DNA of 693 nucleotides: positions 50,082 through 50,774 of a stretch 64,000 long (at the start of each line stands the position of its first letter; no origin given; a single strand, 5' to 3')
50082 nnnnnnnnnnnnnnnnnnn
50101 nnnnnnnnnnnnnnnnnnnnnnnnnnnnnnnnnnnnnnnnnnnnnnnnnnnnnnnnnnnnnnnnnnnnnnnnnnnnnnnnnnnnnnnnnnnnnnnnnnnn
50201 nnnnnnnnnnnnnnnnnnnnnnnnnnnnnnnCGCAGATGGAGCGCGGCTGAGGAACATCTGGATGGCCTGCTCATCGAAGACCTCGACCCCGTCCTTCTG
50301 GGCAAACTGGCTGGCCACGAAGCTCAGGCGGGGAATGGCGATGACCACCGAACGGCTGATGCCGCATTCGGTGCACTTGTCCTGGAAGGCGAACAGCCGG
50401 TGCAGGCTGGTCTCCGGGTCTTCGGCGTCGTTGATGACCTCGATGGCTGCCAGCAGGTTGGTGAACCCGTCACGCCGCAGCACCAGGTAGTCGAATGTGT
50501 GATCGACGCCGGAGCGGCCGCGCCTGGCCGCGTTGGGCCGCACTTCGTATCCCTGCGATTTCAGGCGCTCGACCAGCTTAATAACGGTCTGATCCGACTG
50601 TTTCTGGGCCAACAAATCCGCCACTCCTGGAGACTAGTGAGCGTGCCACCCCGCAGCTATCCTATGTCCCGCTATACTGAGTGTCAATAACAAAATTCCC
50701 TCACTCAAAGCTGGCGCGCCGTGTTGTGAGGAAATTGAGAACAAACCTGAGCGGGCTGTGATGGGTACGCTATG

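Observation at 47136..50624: PilB/GspE-type ATPase twice the normal size: duplicated endonuclease-like N-terminal modules plus a ~400-aa Pro/Ala-rich linker with DNA-level repeats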

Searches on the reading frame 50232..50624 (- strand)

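Call 9: search_protein_families(library=pfam, proteins=[window:50232-50624:-], max_evalue=10)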
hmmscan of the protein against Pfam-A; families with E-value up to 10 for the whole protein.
seq(131 aa): 2 families
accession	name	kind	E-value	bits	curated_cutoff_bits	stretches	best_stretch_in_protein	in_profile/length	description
PF04471.18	Mrr_cat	-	0.0026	18.3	21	1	19-122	15-112/115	Restriction endonuclease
PF08862.16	DUF1829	-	0.048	14.6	22.2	1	36-66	1-32/87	Domain of unknown function DUF1829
